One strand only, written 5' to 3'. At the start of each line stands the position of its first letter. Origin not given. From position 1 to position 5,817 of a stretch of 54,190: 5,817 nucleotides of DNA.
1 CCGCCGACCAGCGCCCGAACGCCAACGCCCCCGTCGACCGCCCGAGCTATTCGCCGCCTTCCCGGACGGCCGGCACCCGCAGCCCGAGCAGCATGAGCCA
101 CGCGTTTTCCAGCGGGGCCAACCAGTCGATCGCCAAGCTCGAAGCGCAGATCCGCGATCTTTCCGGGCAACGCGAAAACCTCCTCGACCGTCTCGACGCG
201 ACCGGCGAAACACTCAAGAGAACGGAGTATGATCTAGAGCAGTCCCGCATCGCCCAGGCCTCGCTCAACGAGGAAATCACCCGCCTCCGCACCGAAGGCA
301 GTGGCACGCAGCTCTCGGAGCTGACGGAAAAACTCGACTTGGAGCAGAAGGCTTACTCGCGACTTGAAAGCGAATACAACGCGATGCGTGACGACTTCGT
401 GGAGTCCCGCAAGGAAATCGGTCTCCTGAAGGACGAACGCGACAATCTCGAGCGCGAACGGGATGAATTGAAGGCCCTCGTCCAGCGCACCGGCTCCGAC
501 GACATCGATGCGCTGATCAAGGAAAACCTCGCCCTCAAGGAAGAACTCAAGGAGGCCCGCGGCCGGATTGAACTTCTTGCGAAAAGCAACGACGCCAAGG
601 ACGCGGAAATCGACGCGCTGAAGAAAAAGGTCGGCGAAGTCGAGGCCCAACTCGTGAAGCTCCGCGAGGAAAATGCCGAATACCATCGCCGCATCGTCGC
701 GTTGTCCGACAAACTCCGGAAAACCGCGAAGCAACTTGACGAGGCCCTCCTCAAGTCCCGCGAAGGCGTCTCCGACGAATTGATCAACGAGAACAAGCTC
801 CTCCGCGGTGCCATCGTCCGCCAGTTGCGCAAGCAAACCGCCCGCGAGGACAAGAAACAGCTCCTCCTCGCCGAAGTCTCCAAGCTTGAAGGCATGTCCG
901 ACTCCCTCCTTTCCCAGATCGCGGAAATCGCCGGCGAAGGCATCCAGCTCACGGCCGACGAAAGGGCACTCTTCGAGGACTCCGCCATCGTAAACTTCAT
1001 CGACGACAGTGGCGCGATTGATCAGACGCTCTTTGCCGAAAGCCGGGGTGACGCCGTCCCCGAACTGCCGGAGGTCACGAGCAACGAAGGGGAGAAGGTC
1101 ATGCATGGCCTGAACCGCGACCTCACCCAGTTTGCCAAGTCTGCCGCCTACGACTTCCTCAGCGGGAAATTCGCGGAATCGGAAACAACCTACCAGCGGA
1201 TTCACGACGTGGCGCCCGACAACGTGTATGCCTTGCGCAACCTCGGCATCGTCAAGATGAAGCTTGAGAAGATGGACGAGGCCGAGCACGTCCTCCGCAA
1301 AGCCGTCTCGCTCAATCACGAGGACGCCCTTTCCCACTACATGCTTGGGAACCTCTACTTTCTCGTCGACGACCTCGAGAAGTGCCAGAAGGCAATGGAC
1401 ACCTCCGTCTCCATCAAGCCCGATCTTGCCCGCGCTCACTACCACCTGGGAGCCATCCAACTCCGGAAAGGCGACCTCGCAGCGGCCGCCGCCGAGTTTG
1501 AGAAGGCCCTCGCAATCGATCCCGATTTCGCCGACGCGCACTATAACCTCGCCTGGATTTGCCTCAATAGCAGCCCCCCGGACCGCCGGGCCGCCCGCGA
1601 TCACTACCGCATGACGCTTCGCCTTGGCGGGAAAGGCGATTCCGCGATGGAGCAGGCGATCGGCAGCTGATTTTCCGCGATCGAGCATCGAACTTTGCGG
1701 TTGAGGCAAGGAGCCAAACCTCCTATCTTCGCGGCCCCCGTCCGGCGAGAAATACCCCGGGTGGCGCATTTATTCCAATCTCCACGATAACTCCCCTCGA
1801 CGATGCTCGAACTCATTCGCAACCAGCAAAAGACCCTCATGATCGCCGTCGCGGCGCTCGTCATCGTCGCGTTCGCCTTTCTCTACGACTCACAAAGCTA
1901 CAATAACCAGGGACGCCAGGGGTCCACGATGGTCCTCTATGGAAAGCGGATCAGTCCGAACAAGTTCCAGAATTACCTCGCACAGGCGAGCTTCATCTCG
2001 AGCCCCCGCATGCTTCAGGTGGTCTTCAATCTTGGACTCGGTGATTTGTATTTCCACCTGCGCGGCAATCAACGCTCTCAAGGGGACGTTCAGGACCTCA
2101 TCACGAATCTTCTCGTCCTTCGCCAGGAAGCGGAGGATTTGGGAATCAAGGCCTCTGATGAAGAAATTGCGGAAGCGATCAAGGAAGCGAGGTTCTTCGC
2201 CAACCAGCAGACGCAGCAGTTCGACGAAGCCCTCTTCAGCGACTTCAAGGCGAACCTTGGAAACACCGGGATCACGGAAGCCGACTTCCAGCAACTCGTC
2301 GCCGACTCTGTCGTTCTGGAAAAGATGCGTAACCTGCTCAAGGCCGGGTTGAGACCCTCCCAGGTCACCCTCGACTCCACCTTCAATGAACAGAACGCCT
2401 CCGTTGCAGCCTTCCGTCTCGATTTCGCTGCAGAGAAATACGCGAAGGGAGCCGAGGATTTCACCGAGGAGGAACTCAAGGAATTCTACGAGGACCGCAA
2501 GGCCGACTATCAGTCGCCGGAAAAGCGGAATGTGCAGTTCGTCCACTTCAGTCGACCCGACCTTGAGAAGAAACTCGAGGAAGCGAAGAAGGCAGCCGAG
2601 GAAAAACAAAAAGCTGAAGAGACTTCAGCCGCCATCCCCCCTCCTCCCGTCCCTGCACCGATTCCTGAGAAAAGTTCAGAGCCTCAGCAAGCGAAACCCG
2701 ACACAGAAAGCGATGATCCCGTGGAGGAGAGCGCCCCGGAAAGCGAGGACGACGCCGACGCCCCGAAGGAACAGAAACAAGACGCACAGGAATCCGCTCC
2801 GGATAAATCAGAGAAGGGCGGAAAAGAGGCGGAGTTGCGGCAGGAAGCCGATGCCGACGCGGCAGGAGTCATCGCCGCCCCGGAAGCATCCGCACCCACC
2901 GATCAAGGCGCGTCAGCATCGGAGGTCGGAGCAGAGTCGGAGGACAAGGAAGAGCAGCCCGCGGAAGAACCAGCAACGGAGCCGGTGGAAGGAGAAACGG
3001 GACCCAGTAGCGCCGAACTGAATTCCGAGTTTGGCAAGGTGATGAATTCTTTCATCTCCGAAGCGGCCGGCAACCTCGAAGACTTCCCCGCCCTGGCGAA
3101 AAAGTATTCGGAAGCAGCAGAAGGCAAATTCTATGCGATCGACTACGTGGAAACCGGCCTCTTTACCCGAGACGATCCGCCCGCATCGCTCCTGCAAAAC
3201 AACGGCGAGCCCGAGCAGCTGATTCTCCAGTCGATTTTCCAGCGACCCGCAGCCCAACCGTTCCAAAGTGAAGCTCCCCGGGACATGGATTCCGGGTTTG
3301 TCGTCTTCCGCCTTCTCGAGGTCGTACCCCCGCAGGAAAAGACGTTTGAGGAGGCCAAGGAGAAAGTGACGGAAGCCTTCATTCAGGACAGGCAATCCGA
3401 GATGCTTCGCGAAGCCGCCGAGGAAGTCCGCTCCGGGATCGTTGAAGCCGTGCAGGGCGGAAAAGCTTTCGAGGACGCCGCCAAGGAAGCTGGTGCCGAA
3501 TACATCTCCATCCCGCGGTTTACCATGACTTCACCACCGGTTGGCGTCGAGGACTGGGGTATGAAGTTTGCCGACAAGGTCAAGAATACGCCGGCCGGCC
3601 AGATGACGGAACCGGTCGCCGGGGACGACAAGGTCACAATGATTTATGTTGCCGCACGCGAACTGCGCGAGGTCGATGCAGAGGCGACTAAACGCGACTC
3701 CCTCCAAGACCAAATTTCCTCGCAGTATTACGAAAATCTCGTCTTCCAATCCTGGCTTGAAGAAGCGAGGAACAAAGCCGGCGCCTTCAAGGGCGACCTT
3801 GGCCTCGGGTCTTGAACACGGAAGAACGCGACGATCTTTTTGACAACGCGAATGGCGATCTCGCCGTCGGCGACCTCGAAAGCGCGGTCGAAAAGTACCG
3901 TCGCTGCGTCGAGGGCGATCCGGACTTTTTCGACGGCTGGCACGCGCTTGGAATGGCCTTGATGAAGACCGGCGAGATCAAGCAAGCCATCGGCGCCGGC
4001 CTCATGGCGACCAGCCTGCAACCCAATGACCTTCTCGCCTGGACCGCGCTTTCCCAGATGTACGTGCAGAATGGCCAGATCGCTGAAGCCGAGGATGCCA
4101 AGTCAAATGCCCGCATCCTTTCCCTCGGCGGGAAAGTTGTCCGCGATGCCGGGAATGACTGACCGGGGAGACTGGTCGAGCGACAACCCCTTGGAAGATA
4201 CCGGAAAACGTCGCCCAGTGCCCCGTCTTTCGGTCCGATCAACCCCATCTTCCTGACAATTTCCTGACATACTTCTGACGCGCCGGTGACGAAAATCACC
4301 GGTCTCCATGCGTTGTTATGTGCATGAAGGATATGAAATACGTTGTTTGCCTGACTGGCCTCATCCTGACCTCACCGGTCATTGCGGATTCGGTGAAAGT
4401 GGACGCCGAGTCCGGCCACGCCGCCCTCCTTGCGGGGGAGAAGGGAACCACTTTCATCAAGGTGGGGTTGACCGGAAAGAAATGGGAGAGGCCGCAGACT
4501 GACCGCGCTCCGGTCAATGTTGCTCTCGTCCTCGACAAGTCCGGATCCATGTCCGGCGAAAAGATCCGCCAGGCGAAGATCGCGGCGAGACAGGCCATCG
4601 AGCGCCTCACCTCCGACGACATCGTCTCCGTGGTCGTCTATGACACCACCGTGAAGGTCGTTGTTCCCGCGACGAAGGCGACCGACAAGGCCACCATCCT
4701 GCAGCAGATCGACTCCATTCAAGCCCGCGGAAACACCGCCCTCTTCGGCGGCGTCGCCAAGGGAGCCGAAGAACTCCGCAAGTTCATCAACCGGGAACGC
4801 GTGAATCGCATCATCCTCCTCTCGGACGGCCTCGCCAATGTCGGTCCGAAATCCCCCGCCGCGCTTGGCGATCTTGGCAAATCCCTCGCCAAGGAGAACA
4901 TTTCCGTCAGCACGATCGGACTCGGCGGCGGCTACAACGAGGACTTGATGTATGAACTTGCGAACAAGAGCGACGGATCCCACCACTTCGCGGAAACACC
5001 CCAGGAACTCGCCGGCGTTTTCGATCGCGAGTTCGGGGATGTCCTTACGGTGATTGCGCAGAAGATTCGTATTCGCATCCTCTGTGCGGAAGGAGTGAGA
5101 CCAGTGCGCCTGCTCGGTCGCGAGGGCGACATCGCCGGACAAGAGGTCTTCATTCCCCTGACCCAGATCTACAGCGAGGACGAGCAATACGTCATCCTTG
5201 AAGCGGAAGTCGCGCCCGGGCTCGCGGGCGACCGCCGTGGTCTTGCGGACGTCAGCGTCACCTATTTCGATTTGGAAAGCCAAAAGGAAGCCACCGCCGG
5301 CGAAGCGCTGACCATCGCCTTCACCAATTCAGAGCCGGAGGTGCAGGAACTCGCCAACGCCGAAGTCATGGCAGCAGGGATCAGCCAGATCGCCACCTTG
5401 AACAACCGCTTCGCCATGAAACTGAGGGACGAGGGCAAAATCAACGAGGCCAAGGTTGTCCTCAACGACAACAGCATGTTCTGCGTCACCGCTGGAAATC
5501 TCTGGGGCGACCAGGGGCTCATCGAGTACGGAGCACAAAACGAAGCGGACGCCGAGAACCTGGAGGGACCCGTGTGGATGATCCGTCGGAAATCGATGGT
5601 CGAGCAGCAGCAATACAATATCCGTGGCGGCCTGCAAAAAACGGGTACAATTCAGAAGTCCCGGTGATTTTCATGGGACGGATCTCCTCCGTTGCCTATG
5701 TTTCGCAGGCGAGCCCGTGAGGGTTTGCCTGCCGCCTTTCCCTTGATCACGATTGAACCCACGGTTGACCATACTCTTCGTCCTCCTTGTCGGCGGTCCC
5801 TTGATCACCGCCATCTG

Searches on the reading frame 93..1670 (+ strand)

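Call 26: search_protein_families(library=pfam, proteins=[window:93-1670:+], max_evalue=0.001)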
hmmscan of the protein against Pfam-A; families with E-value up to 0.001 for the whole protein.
window:93-1670:+ (525 aa): 14 families
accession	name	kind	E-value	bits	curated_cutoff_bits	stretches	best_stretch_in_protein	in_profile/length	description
PF13414.12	TPR_11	-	4.2e-20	71.6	26.8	1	459-487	7-35/42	TPR repeat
PF07719.23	TPR_2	-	6.3e-19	66.9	27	1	446-478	1-33/34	Tetratricopeptide repeat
PF00515.34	TPR_1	-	8.9e-18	63.7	27.8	1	446-479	1-34/34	Tetratricopeptide repeat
PF13431.12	TPR_17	-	9.4e-17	60.3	24.4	1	469-492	2-25/34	Tetratricopeptide repeat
PF13181.12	TPR_8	-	2.4e-14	52.6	25.7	1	446-478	1-33/34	Tetratricopeptide repeat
PF14559.12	TPR_19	-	3.6e-13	50.1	25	2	457-492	2-37/68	Tetratricopeptide repeat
PF13371.12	TPR_9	-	7.1e-12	45.6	35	1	418-483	1-66/73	Tetratricopeptide repeat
PF13424.12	TPR_12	-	9.2e-11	42.2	30.1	1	414-476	5-75/77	Tetratricopeptide repeat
PF13432.12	TPR_16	-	3.9e-10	40.4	32.7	1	443-478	28-63/65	Tetratricopeptide repeat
PF13428.12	TPR_14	-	7.2e-09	35.9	23.5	0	447-487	2-42/44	Tetratricopeptide repeat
PF23914.1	TPR_CcmH_CycH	-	1.5e-06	28.5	42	0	427-508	31-113/158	Cytochrome c-type biogenesis protein H TPR domain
PF24575.1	TPR_Slam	-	0.00037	21.3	35.2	0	448-490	49-91/104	Surface lipoprotein assembly modifier, N-terminal TPR repeats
PF25060.1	ARM_TT21_2nd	-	0.0005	20.1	27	0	427-491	203-267/270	Tetratricopeptide repeat protein 21 second ARM domain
PF13870.11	CCDC113_CCDC96_CC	-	0.00093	19.4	31.6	1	29-128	27-133/177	CCDC113/CCDC96, coiled-coil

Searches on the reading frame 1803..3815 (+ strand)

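Call 26: search_protein_families(library=pfam, proteins=[window:1803-3815:+], max_evalue=0.001)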
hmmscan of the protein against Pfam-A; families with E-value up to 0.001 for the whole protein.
window:1803-3815:+ (670 aa): 3 families
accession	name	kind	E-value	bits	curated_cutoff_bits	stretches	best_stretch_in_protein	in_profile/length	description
PF13624.11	SurA_N_3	-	6.3e-16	59.1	27.2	1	1-176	1-162/162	SurA-like N-terminal domain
PF13623.11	SurA_N_2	-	1.1e-12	48.4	28.5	1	2-148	1-144/145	SurA-like N-terminal domain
PF13145.12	Rotamase_2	-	6.9e-10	40.2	27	0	423-520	46-121/121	PPIC-type PPIASE domain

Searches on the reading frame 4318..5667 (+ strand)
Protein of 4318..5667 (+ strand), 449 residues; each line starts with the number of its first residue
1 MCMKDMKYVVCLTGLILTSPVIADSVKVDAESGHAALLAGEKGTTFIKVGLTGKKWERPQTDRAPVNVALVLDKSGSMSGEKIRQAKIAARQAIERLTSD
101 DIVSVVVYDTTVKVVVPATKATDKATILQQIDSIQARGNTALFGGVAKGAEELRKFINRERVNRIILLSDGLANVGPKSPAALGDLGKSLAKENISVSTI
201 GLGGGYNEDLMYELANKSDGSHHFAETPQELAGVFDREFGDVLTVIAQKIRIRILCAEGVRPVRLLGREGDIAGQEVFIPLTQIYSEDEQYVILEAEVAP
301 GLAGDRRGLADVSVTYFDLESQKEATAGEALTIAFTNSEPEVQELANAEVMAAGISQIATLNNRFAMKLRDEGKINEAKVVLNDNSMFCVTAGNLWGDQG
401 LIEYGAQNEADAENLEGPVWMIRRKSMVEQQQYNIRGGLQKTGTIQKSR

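Call 26: search_protein_families(library=pfam, proteins=[window:4318-5667:+], max_evalue=0.001)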
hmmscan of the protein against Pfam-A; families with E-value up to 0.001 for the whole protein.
window:4318-5667:+ (449 aa): 4 families
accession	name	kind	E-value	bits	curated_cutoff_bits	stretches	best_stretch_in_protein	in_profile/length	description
PF00092.34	VWA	-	2.1e-19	70.8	23.8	1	67-226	1-162/174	von Willebrand factor type A domain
PF13519.12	VWA_2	-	7.6e-14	52.7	27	1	68-171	1-106/107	von Willebrand factor type A domain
PF13768.12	VWA_3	-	1.3e-12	48.4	27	1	67-224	2-155/155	von Willebrand factor type A domain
PF05762.20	VWA_CoxE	-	0.00023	21.1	26.4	1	58-172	50-160/222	VWA domain containing CoxE-like protein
